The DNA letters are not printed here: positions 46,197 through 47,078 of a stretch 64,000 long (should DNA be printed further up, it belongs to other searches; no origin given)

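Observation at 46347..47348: Hydrogenase small subunit fused in frame to a GNAT acetyltransferase domain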

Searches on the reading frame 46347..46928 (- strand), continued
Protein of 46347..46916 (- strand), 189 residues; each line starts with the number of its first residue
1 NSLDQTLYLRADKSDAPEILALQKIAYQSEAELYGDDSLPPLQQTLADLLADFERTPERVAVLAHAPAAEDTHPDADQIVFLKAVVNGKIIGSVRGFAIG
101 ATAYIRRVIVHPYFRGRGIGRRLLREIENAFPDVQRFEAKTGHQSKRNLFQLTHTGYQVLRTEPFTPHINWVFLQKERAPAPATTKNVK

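Call 27: find_homologous_proteins(query=P0274, max_evalue=1e-20)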
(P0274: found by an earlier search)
Query P0274 (302 aa): 6686 proteins with E <= 1e-20 among 8000 candidates; the best 120 are listed.
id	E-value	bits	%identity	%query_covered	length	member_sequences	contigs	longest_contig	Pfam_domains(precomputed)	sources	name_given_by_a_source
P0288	3.6e-175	600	89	100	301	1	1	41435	PF13673.14,PF13508.14,PF01058.30,PF00583.32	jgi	jgi:ech hydrogenase subunit C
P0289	1.4e-173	594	88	100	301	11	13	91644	PF13673.14,PF13508.14,PF01058.30,PF00583.32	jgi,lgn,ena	jgi:ech hydrogenase subunit C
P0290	2.5e-170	584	87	100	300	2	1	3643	PF13673.14,PF12568.15,PF13508.14,PF01058.30,PF00583.32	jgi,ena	-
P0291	6.5e-159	546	82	100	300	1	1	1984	PF13673.14,PF12568.15,PF13508.14,PF01058.30,PF00583.32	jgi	jgi:ech hydrogenase subunit C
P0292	1.8e-152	525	77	99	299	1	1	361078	PF13673.14,PF13508.14,PF01058.30,PF00583.32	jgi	jgi:ech hydrogenase subunit C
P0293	2.0e-146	505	89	88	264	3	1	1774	PF13673.14,PF13508.14,PF01058.30,PF00583.32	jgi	-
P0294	4.4e-140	484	72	100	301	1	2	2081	PF13673.14,PF13508.14,PF01058.30,PF00583.32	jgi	jgi:ech hydrogenase subunit C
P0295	2.2e-135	469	72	99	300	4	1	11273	PF13673.14,PF13508.14,PF01058.30,PF00583.32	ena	-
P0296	3.3e-127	442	67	100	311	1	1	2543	PF13673.14,PF12568.15,PF13508.14,PF01058.30,PF00583.32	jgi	jgi:ech hydrogenase subunit C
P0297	3.6e-126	439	67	100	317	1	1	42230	PF13673.14,PF12568.15,PF13508.14,PF01058.30,PF00583.32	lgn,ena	-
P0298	4.5e-126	438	65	100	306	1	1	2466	PF13673.14,PF13508.14,PF01058.30,PF00583.32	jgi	-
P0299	9.2e-126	437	66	100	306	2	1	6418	PF13673.14,PF13508.14,PF01058.30,PF00583.32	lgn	-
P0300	2.5e-125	436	64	100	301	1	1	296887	PF13673.14,PF13508.14,PF01058.30,PF00583.32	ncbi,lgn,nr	ncbi:MAG: NADH-quinone oxidoreductase subunit NuoB [Opitutae bacterium]|nr:NADH-quinone oxidoreducta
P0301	3.9e-125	435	65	100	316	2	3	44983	PF13673.14,PF12568.15,PF13508.14,PF01058.30,PF00583.32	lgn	-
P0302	4.8e-125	435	65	100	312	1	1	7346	PF13673.14,PF12568.15,PF13508.14,PF01058.30,PF00583.32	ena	-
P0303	4.9e-125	435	66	100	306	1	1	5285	PF13673.14,PF13508.14,PF01058.30,PF00583.32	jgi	jgi:Ni,Fe-hydrogenase III small subunit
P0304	5.6e-125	435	67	100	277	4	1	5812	PF01058.30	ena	-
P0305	6.1e-125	435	64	100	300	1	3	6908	PF13673.14,PF13508.14,PF08445.17,PF01058.30,PF00583.32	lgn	-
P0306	6.2e-125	435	64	100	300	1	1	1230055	PF13673.14,PF13508.14,PF08445.17,PF01058.30,PF00583.32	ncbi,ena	-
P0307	8.8e-125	434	65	100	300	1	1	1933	PF13673.14,PF13508.14,PF01058.30,PF00583.32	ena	-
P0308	1.4e-124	433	66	100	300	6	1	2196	PF13673.14,PF13508.14,PF01058.30,PF00583.32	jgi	-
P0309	2.4e-124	433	64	100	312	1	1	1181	PF13673.14,PF12568.15,PF13508.14,PF01058.30,PF00583.32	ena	-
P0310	3.4e-124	432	66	100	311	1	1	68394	PF13673.14,PF12568.15,PF13508.14,PF01058.30,PF00583.32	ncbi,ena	-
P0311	3.4e-124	432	64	100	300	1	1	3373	PF13673.14,PF13508.14,PF01058.30,PF00583.32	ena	-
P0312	4.3e-124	432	65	100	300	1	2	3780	PF13673.14,PF13508.14,PF08445.17,PF01058.30,PF00583.32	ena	-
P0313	4.5e-124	432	64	100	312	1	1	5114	PF13673.14,PF12568.15,PF13508.14,PF01058.30,PF00583.32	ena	-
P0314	5.0e-124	432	66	100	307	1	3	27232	PF13673.14,PF13508.14,PF01058.30,PF00583.32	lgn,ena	-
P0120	6.0e-124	431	65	100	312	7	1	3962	PF13673.14,PF12568.15,PF13508.14,PF01058.30,PF00583.32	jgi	jgi:ech hydrogenase subunit C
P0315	1.2e-123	430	65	99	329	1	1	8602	PF13673.14,PF12568.15,PF13508.14,PF01058.30,PF00583.32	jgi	jgi:ech hydrogenase subunit C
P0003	2.0e-123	430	62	100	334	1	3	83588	PF13673.14,PF12568.15,PF13508.14,PF01058.30,PF00583.32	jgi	jgi:ech hydrogenase subunit C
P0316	2.1e-123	430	64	100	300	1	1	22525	PF13673.14,PF12568.15,PF13508.14,PF01058.30,PF00583.32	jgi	jgi:Ni,Fe-hydrogenase III small subunit/N-acetylglutamate synthase-like GNAT family acetyltransferas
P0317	2.4e-123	429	64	100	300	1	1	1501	PF13673.14,PF13508.14,PF01058.30,PF00583.32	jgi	jgi:ech hydrogenase subunit C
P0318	4.9e-123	428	66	100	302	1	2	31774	PF13673.14,PF12568.15,PF13508.14,PF01058.30,PF00583.32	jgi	jgi:ech hydrogenase subunit C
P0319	7.3e-123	428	64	100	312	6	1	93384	PF13673.14,PF12568.15,PF13508.14,PF01058.30,PF00583.32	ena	-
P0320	1.0e-122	427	65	100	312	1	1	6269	PF13673.14,PF12568.15,PF13508.14,PF01058.30,PF00583.32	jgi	jgi:ech hydrogenase subunit C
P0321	1.1e-122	427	66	100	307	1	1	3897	PF13673.14,PF13508.14,PF01058.30,PF00583.32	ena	-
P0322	1.1e-122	427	64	100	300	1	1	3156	PF13673.14,PF12568.15,PF13508.14,PF01058.30,PF00583.32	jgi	jgi:ech hydrogenase subunit C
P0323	1.1e-122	427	66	100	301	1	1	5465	PF13673.14,PF13508.14,PF08445.17,PF01058.30,PF00583.32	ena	-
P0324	1.2e-122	427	65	100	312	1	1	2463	PF13673.14,PF12568.15,PF13508.14,PF01058.30,PF00583.32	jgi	jgi:ech hydrogenase subunit C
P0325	1.2e-122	427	66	100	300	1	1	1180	PF13673.14,PF13508.14,PF01058.30,PF00583.32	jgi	jgi:ech hydrogenase subunit C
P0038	1.7e-122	427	62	100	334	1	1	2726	PF13673.14,PF12568.15,PF13508.14,PF01058.30,PF00583.32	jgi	jgi:ech hydrogenase subunit C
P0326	1.8e-122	427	66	100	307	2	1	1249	PF13673.14,PF13508.14,PF01058.30,PF00583.32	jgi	jgi:ech hydrogenase subunit C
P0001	2.2e-122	426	62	100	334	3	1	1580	PF13673.14,PF12568.15,PF13508.14,PF01058.30,PF00583.32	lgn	-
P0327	2.3e-122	426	65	100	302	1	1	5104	PF13673.14,PF13508.14,PF01058.30,PF00583.32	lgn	-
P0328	2.7e-122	426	65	100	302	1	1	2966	PF13673.14,PF12568.15,PF13508.14,PF01058.30,PF00583.32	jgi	-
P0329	2.7e-122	426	66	100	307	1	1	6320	PF13673.14,PF12568.15,PF13508.14,PF01058.30,PF00583.32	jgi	jgi:ech hydrogenase subunit C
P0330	3.4e-122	426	65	100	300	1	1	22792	PF13673.14,PF13508.14,PF01058.30,PF00583.32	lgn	-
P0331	3.5e-122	426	67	46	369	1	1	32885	PF01058.30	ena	-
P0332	3.5e-122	426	65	99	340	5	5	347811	PF13673.14,PF13508.14,PF01058.30,PF00583.32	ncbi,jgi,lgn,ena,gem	-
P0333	3.6e-122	426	65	100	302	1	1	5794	PF13673.14,PF13508.14,PF01058.30,PF00583.32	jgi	jgi:ech hydrogenase subunit C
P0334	4.9e-122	425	64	100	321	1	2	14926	PF13673.14,PF12568.15,PF13508.14,PF01058.30,PF00583.32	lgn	-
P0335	6.3e-122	425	65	100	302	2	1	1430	PF13673.14,PF12568.15,PF13508.14,PF01058.30,PF00583.32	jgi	jgi:ech hydrogenase subunit C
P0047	6.3e-122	425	62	100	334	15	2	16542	PF13673.14,PF12568.15,PF13508.14,PF01058.30,PF00583.32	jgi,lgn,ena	-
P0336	6.9e-122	425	64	100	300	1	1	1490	PF13673.14,PF12568.15,PF13508.14,PF01058.30,PF00583.32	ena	-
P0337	8.2e-122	424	65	100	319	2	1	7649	PF13673.14,PF12568.15,PF13508.14,PF01058.30,PF00583.32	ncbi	-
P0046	8.9e-122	424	62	100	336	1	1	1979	PF13673.14,PF12568.15,PF13508.14,PF01058.30,PF00583.32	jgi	jgi:ech hydrogenase subunit C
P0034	1.0e-121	424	62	100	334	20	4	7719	PF13673.14,PF12568.15,PF13508.14,PF01058.30,PF00583.32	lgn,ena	-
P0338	1.0e-121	424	65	100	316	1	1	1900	PF13673.14,PF12568.15,PF13508.14,PF01058.30,PF00583.32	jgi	jgi:ech hydrogenase subunit C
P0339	1.0e-121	424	64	100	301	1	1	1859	PF13673.14,PF13508.14,PF01058.30,PF00583.32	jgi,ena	-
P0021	1.1e-121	424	62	100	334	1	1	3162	PF13673.14,PF12568.15,PF13508.14,PF01058.30,PF00583.32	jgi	jgi:ech hydrogenase subunit C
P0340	1.2e-121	424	64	100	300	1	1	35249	PF13673.14,PF12568.15,PF13508.14,PF01058.30,PF00583.32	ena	-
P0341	1.4e-121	424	63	100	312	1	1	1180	PF13673.14,PF12568.15,PF13508.14,PF01058.30,PF00583.32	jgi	jgi:ech hydrogenase subunit C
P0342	1.5e-121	424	65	100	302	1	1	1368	PF13673.14,PF12568.15,PF13508.14,PF01058.30,PF00583.32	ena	-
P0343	1.5e-121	423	65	100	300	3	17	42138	PF13673.14,PF13508.14,PF01058.30,PF00583.32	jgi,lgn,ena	jgi:ech hydrogenase subunit C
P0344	1.6e-121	423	63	100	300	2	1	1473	PF13673.14,PF12568.15,PF13508.14,PF01058.30,PF00583.32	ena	-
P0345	1.9e-121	423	64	100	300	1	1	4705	PF13673.14,PF12568.15,PF13508.14,PF01058.30,PF13527.14,PF00583.32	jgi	-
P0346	1.9e-121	423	64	100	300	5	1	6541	PF13673.14,PF13508.14,PF01058.30,PF00583.32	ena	-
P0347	2.1e-121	423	65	100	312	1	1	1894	PF13673.14,PF12568.15,PF13508.14,PF01058.30,PF00583.32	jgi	-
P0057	2.5e-121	423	62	100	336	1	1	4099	PF13673.14,PF12568.15,PF13508.14,PF01058.30,PF00583.32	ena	-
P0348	2.5e-121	423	65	100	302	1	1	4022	PF13673.14,PF12568.15,PF13508.14,PF01058.30,PF00583.32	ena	-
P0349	2.9e-121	423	64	100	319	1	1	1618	PF13673.14,PF12568.15,PF13508.14,PF01058.30,PF00583.32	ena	-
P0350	2.9e-121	423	64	100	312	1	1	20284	PF13673.14,PF12568.15,PF13508.14,PF01058.30,PF00583.32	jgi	jgi:ech hydrogenase subunit C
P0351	3.0e-121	422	63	100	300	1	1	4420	PF13673.14,PF13508.14,PF01058.30,PF00583.32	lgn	-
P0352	3.3e-121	422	63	100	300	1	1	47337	PF13673.14,PF13508.14,PF01058.30,PF00583.32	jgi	jgi:ech hydrogenase subunit C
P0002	3.3e-121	422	62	100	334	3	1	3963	PF13673.14,PF12568.15,PF13508.14,PF01058.30,PF00583.32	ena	-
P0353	3.8e-121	422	64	100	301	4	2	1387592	PF13673.14,PF13508.14,PF01058.30,PF00583.32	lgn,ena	-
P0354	4.4e-121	422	65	100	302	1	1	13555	PF13673.14,PF12568.15,PF13508.14,PF01058.30,PF00583.32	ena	-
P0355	5.2e-121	422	62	100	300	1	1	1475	PF13673.14,PF13508.14,PF08445.17,PF01058.30,PF00583.32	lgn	-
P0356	5.8e-121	422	64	100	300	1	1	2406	PF13673.14,PF13508.14,PF01058.30,PF00583.32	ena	-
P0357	6.0e-121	422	65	100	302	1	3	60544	PF13673.14,PF12568.15,PF13508.14,PF01058.30,PF00583.32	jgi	jgi:ech hydrogenase subunit C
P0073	6.8e-121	421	62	100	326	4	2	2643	PF13673.14,PF12568.15,PF13508.14,PF01058.30,PF00583.32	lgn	-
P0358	7.1e-121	421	63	100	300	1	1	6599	PF13673.14,PF13508.14,PF01058.30,PF00583.32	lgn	-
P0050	7.5e-121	421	61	100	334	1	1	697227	PF13673.14,PF12568.15,PF13508.14,PF01058.30,PF00583.32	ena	-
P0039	7.8e-121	421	61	100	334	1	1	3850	PF13673.14,PF12568.15,PF13508.14,PF01058.30,PF00583.32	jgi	-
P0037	8.2e-121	421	62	100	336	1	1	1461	PF13673.14,PF12568.15,PF13508.14,PF01058.30,PF00583.32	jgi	jgi:ech hydrogenase subunit C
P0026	8.5e-121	421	61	100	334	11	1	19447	PF13673.14,PF12568.15,PF13508.14,PF01058.30,PF00583.32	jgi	jgi:ech hydrogenase subunit C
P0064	9.9e-121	421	62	100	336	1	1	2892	PF13673.14,PF12568.15,PF13508.14,PF01058.30,PF00583.32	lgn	-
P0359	1.0e-120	421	64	100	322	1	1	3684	PF13673.14,PF12568.15,PF13508.14,PF01058.30,PF00583.32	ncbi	-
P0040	1.0e-120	421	62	99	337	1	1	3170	PF13673.14,PF12568.15,PF13508.14,PF01058.30,PF00583.32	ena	-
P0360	1.1e-120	421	64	100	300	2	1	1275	PF13673.14,PF12568.15,PF13508.14,PF01058.30,PF00583.32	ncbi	-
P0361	1.2e-120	421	65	100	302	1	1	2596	PF13673.14,PF12568.15,PF13508.14,PF01058.30,PF00583.32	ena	-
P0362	1.2e-120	421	64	100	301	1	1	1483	PF13673.14,PF13508.14,PF01058.30,PF00583.32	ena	-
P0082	1.3e-120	420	62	100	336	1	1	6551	PF13673.14,PF12568.15,PF13508.14,PF01058.30,PF00583.32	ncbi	-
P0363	1.3e-120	420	64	100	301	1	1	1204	PF13673.14,PF13508.14,PF01058.30,PF00583.32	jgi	jgi:ech hydrogenase subunit C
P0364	1.3e-120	420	62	100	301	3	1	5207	PF13673.14,PF13508.14,PF01058.30,PF00583.32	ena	-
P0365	1.6e-120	420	64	100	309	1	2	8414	PF13673.14,PF12568.15,PF13508.14,PF01058.30,PF00583.32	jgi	-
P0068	1.8e-120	420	61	100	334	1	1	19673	PF13673.14,PF12568.15,PF13508.14,PF01058.30,PF00583.32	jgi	jgi:ech hydrogenase subunit C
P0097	1.8e-120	420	62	100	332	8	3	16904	PF13673.14,PF12568.15,PF13508.14,PF01058.30,PF00583.32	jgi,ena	-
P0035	1.9e-120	420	54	100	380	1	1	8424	PF13673.14,PF12568.15,PF13508.14,PF01058.30,PF00583.32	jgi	jgi:ech hydrogenase subunit C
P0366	2.0e-120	420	64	100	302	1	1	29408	PF13673.14,PF12568.15,PF13508.14,PF01058.30,PF00583.32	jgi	jgi:ech hydrogenase subunit C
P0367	2.2e-120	420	64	100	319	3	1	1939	PF13673.14,PF12568.15,PF13508.14,PF01058.30,PF00583.32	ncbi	-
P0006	2.4e-120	420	62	100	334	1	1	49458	PF13673.14,PF13508.14,PF01058.30,PF00583.32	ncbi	-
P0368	2.6e-120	419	63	100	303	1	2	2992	PF13673.14,PF13508.14,PF01058.30,PF00583.32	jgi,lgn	jgi:ech hydrogenase subunit C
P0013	2.7e-120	419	60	100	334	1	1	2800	PF13673.14,PF13508.14,PF01058.30,PF00583.32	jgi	jgi:ech hydrogenase subunit C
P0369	2.7e-120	419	63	100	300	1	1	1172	PF13673.14,PF12568.15,PF13508.14,PF01058.30,PF13527.14,PF00583.32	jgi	jgi:ech hydrogenase subunit C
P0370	2.8e-120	419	65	100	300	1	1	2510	PF13673.14,PF13508.14,PF01058.30,PF00583.32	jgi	jgi:ech hydrogenase subunit C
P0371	2.9e-120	419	64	100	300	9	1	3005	PF13673.14,PF13508.14,PF01058.30,PF00583.32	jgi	-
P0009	3.4e-120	419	61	100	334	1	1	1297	PF13673.14,PF12568.15,PF13508.14,PF01058.30,PF00583.32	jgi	jgi:ech hydrogenase subunit C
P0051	3.4e-120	419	61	100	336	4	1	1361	PF13673.14,PF12568.15,PF13508.14,PF01058.30,PF00583.32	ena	-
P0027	3.7e-120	419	61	100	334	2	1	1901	PF13673.14,PF12568.15,PF13508.14,PF01058.30,PF00583.32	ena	-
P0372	4.1e-120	419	65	100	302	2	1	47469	PF13673.14,PF12568.15,PF13508.14,PF01058.30,PF00583.32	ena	-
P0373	4.5e-120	419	65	100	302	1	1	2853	PF13673.14,PF12568.15,PF13508.14,PF01058.30,PF00583.32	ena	-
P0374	4.8e-120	419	64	100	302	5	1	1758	PF13673.14,PF12568.15,PF13508.14,PF01058.30,PF00583.32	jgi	jgi:ech hydrogenase subunit C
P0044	5.5e-120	418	61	100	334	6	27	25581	PF13673.14,PF12568.15,PF13508.14,PF01058.30,PF00583.32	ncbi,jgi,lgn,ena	jgi:ech hydrogenase subunit C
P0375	5.5e-120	418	62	100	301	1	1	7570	PF13673.14,PF13508.14,PF01058.30,PF00583.32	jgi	jgi:ech hydrogenase subunit C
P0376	5.6e-120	418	64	100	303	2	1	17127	PF13673.14,PF13508.14,PF01058.30,PF00583.32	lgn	-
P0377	6.9e-120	418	62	100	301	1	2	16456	PF13673.14,PF13508.14,PF01058.30,PF00583.32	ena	-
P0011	6.9e-120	418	60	100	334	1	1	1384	PF13673.14,PF13508.14,PF01058.30,PF00583.32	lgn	-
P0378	7.6e-120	418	64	100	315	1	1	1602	PF13673.14,PF12568.15,PF13508.14,PF01058.30,PF00583.32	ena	-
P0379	9.5e-120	418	65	100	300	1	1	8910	PF13673.14,PF13508.14,PF01058.30,PF00583.32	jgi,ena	jgi:ech hydrogenase subunit C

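Call 36: find_related_loci(query=P0130, collection=genome_contigs, flank=4000)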
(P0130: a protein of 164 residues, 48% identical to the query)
Query P0130 (164 aa) in genome_contigs; peptide patterns used: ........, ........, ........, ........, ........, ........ (x = any residue, [..] = any of these).
76 stretches matched a pattern; 6 encode a relative of the query (tblastn E <= 1e-3); 6 distinct loci.
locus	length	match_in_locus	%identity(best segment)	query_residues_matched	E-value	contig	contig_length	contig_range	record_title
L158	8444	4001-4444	59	2-150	6e-55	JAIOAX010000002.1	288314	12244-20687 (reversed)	MAG: Chloroflexota bacterium isolate S1bins75 c_000000000002, whole genome shotgun sequence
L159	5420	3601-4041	53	5-150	2e-48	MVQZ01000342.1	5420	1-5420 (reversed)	MAG: Methanobacterium sp. PtaU1.Bin242 A4E27_contig000342, whole genome shotgun sequence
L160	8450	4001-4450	49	1-150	7e-45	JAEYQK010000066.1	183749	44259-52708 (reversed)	MAG: Acidobacteria bacterium isolate OH_CBB_232 k127_217850, whole genome shotgun sequence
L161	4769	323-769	46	3-150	1e-44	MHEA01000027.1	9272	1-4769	MAG: Nitrospirae bacterium GWC2_57_9 gwc2_scaffold_12193, whole genome shotgun sequence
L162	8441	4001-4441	48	5-150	1e-43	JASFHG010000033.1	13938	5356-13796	MAG: Planctomycetia bacterium isolate D0608M12metaG_sub_Bin_194 D0608M12metaG_FD_scaffold_271_c1, whole genome shotgun s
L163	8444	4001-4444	40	3-150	2e-32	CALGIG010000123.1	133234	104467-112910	MAG TPA_asm: uncultured Prolixibacteraceae bacterium isolate SRR3330205_bin.168_CONCOCT_v1.1_MAG genome assembly, contig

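Call 49: find_related_loci(query=A3, collection=genome_contigs, flank=3000)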
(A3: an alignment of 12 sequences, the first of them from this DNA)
Query A3 (193 aa) in genome_contigs; peptide patterns used: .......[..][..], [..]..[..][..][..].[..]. (x = any residue, [..] = any of these).
217 stretches matched a pattern; 179 encode a relative of the query (tblastn E <= 1e-3); the best 80 are kept; 80 distinct loci.
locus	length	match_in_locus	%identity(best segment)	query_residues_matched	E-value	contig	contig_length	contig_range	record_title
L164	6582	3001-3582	87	1-193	5e-113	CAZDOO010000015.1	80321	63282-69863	MAG TPA_asm: uncultured Verrucomicrobiota bacterium isolate SRP220891_co1_482 genome assembly, contig: NODE_520_length_8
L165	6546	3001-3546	70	2-185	4e-82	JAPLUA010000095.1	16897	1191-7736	MAG: Verrucomicrobia bacterium isolate LacPavin_0818_WC55_MAG_63_9 LacPavin_0818_WC55_scaffold_46218, whole genome shotg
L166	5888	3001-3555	67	1-184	1e-81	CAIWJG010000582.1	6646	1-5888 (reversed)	MAG: uncultured Verrucomicrobia subdivision 3 bacterium isolate Ki1-2-7m_bin-117 genome assembly, contig: bin-117:582/99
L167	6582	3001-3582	71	1-193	6e-81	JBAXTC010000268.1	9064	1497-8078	MAG: Verrucomicrobiota bacterium isolate ELA625 MAG625_268, whole genome shotgun sequence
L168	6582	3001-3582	70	1-193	2e-80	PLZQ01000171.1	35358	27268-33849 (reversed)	MAG: Limisphaerales bacterium isolate palsa_1440 73.20120700_P3D.123_contig_26791, whole genome shotgun sequence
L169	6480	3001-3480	67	2-182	3e-76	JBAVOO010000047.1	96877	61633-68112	MAG: Verrucomicrobiia bacterium isolate MFD03092_ilm_asm_bin27 k127_8638, whole genome shotgun sequence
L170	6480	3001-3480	67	2-182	8e-76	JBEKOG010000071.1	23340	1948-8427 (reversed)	MAG: Verrucomicrobiota bacterium isolate SPRUCE 435 SPRUCE_435_71, whole genome shotgun sequence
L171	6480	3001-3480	65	2-182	2e-75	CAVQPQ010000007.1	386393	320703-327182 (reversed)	MAG: uncultured Verrucomicrobiae bacterium isolate MFD01231.bin.1.54 genome assembly, contig: contig_5685, whole genome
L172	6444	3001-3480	67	2-182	2e-75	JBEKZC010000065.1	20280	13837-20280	MAG: Verrucomicrobiota bacterium isolate SPRUCE 68 SPRUCE_68_65, whole genome shotgun sequence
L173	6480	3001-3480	67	2-182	3e-75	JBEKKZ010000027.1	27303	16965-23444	MAG: Verrucomicrobiota bacterium isolate SPRUCE 359 SPRUCE_359_27, whole genome shotgun sequence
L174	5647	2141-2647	65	2-191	3e-75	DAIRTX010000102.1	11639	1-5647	MAG TPA_asm: Verrucomicrobiota bacterium isolate CTOTU10862 NODE_1461_length_11639_cov_9.440694, whole genome shotgun se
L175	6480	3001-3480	65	2-182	5e-75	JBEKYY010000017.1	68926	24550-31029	MAG: Verrucomicrobiota bacterium isolate SPRUCE 686 SPRUCE_686_17, whole genome shotgun sequence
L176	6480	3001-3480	64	2-182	1e-74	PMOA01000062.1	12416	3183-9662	MAG: Limisphaerales bacterium isolate palsa_1371 73.20110600_P1D.3_contig_820, whole genome shotgun sequence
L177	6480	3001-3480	61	2-182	6e-73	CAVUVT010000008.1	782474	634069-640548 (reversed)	MAG: uncultured Verrucomicrobiae bacterium isolate MFD05580.bin.2.12 genome assembly, contig: contig_29640, whole genome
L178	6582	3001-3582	63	1-193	1e-70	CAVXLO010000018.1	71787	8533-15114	MAG: uncultured Verrucomicrobiae bacterium isolate MFD02416.bin.2.131 genome assembly, contig: contig_19584, whole genom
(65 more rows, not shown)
